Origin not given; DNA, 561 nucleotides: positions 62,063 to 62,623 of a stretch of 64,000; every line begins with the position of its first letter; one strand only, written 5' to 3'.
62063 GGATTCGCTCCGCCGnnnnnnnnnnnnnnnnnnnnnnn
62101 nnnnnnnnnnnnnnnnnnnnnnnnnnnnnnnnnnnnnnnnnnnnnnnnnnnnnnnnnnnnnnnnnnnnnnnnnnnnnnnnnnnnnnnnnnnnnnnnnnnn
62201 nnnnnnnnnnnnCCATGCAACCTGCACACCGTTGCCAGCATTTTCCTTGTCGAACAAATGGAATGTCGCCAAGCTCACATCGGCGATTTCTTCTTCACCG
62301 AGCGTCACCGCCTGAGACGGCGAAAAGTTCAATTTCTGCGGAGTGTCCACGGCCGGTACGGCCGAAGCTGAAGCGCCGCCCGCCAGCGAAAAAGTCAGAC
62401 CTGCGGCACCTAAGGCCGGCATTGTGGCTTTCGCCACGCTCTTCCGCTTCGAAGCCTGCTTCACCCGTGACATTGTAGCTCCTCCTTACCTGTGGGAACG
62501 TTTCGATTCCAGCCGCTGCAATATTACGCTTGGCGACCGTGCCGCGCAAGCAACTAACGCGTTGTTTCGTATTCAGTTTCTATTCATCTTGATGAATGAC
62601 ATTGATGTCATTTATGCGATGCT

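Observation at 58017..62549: Minimal three-gene azole RiPP cluster with a distinctive Cys-periodic precursor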

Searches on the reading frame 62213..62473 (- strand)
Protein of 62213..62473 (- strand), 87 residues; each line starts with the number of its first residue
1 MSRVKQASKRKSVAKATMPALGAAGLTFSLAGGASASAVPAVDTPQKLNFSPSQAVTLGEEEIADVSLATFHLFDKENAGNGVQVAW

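Call 29: search_protein_representatives(protein=window:62213-62473:-)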
Query: 87 residues. Proteins with E-value up to 0.001 (for the whole library): 924; up to 1e-10: 314; up to 1e-30: 7. The best 150 are listed.
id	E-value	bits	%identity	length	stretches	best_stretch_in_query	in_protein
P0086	6.3e-45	166.3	95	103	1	1-87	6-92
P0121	8.0e-38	143.7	90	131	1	1-87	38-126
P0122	1.6e-33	130.1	90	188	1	1-77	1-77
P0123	2.4e-33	129.5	81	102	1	4-87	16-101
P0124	1.2e-32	127.3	75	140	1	1-87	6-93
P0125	2.3e-31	123.3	84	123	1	4-78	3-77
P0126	5.6e-31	122.0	81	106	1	4-78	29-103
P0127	2.2e-30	120.2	78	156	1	1-81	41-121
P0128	1.3e-29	117.6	77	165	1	1-81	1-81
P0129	6.7e-29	115.4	74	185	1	1-87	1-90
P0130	2.3e-28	113.7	74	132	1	1-82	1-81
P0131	6.3e-28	112.3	73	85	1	1-78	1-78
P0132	2.7e-27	110.3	75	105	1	1-81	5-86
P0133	6.3e-27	109.2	69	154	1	1-87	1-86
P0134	1.1e-26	108.4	70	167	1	1-87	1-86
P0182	3.4e-17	78.3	59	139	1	1-81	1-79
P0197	4.8e-16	74.6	58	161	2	3-84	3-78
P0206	1.7e-15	72.9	54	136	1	2-81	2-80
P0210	2.4e-15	72.4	58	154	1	1-85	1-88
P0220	4.1e-15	71.7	57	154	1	1-86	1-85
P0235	9.1e-15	70.6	53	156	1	1-82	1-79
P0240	2.1e-14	69.4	56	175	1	1-83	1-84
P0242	2.9e-14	69.0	53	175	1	1-82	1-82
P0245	3.6e-14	68.7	53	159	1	1-78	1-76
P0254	5.1e-14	68.2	59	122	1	1-79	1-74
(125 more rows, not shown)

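Call 47: list_cluster_members(proteins=[P0182, P0197, P0206, P0210, P0220, P0235, P0240, P0242, P0245, P0254])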
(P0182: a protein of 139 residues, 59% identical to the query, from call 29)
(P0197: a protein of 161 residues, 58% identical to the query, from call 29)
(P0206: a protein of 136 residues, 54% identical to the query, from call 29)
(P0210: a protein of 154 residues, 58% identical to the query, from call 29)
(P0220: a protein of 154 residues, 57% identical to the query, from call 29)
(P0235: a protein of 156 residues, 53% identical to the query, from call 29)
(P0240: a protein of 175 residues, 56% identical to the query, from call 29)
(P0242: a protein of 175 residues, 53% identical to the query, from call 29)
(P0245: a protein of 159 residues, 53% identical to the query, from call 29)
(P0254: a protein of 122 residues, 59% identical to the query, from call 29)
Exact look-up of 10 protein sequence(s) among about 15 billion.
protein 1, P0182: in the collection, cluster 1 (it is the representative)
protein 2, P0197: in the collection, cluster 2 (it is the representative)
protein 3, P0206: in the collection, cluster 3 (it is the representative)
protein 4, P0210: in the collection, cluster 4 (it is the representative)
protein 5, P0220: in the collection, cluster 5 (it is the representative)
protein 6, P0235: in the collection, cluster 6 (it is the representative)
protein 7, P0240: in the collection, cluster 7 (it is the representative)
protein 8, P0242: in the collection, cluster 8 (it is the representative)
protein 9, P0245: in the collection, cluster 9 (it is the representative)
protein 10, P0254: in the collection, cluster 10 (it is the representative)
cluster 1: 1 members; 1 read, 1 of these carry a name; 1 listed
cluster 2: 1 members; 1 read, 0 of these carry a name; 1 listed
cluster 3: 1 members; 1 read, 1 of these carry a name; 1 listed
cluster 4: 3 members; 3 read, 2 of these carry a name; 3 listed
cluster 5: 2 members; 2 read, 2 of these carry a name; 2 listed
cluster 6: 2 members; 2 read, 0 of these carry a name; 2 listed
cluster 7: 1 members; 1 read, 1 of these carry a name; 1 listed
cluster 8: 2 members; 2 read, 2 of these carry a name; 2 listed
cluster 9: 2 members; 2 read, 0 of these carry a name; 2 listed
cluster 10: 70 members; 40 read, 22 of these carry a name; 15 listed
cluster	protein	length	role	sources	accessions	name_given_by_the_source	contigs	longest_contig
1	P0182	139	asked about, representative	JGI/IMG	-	hypothetical protein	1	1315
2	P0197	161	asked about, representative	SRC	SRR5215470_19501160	-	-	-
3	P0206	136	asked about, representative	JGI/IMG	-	hypothetical protein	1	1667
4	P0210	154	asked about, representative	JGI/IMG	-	hypothetical protein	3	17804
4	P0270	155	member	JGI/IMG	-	hypothetical protein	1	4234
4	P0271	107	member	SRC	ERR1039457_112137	-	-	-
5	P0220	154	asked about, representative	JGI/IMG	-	hypothetical protein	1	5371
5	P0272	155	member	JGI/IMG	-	hypothetical protein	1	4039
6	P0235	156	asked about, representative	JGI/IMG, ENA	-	-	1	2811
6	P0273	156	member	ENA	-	-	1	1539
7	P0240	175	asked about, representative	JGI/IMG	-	hypothetical protein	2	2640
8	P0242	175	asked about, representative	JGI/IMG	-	hypothetical protein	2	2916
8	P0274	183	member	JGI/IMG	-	hypothetical protein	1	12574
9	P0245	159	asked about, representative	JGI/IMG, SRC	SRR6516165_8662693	-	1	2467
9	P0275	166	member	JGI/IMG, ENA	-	-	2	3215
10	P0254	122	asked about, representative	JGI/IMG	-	hypothetical protein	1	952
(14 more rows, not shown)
